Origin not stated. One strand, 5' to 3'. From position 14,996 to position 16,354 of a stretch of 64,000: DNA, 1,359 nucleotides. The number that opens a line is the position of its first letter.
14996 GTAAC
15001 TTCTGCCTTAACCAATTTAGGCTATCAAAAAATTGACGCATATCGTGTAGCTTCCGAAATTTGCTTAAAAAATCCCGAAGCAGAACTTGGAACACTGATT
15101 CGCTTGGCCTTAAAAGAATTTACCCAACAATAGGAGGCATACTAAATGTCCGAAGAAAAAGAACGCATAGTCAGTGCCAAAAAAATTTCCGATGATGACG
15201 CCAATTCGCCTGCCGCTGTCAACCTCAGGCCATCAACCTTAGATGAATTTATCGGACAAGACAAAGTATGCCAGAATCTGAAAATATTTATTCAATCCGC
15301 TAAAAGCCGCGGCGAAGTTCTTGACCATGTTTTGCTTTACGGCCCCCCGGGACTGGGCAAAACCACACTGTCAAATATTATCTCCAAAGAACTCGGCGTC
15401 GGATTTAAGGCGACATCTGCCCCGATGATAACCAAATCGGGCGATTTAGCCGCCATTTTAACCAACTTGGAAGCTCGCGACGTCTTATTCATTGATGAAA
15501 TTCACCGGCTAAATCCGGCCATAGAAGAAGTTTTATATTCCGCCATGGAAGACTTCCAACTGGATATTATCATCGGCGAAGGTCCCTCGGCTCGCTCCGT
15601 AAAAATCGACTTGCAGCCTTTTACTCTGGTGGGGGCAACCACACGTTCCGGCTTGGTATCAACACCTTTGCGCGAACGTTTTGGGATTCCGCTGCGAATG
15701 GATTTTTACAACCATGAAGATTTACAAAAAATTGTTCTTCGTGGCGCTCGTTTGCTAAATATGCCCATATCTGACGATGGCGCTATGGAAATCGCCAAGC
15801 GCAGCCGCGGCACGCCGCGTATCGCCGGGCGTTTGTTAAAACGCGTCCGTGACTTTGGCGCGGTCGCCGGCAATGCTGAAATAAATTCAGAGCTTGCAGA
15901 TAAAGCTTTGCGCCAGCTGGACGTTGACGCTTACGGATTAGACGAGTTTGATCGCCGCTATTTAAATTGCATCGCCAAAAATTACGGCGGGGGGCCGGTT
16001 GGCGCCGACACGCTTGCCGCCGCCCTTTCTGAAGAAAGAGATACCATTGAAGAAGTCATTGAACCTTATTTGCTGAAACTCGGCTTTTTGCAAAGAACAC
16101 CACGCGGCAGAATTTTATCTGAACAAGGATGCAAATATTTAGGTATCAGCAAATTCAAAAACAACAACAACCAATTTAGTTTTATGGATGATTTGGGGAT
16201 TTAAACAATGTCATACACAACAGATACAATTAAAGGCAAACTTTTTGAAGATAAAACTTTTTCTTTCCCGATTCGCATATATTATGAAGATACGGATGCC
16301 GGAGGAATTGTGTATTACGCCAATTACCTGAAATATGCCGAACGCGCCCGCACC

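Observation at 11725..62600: Heavily over-represented, strand-polarised word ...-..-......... (uptake-signal-like or unknown protein-binding site)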

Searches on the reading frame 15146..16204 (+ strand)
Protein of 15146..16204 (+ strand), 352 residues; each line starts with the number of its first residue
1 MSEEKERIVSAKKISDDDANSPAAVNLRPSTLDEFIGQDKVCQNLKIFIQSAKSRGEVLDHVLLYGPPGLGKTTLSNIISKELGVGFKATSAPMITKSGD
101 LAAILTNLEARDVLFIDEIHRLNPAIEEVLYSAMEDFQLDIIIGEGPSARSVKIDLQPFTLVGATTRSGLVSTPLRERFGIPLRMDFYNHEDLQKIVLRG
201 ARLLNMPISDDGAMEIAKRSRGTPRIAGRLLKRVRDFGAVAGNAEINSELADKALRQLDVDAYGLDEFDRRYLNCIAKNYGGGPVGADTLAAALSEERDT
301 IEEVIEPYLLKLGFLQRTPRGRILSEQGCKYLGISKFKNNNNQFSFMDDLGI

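Call 25: find_related_loci(query=window:15146-16204:+, collection=metagenome_contigs, flank=10000)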
Query window:15146-16204:+ (352 aa) in metagenome_contigs; peptide patterns used: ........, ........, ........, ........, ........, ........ (x = any residue, [..] = any of these).
600 stretches matched a pattern (row limit reached: there are more); 583 encode a relative of the query (tblastn E <= 1e-3); the best 80 are kept; 80 distinct loci.
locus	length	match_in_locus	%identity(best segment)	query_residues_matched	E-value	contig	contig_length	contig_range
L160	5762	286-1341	95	1-352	0e+0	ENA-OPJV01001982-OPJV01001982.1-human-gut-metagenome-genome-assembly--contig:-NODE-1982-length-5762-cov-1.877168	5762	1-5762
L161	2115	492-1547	92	1-352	0e+0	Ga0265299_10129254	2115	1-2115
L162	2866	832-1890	91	1-352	0e+0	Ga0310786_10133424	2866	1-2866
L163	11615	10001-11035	77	6-350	0e+0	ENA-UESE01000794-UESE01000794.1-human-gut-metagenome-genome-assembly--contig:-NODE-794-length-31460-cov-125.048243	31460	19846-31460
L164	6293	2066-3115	78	4-350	0e+0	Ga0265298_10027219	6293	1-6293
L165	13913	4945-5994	76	4-350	3e-178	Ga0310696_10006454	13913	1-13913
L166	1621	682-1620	71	7-325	3e-164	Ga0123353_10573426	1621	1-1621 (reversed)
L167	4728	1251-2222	68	5-334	2e-153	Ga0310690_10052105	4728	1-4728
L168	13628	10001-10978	65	23-348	7e-148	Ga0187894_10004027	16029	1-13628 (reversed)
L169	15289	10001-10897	65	27-325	1e-131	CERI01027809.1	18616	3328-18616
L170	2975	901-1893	59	5-338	2e-136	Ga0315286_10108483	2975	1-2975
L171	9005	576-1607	56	4-350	5e-131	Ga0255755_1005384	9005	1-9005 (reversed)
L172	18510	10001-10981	59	2-332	1e-129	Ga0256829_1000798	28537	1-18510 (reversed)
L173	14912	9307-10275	60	6-332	1e-129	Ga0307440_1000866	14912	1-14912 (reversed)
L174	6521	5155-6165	59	6-346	2e-129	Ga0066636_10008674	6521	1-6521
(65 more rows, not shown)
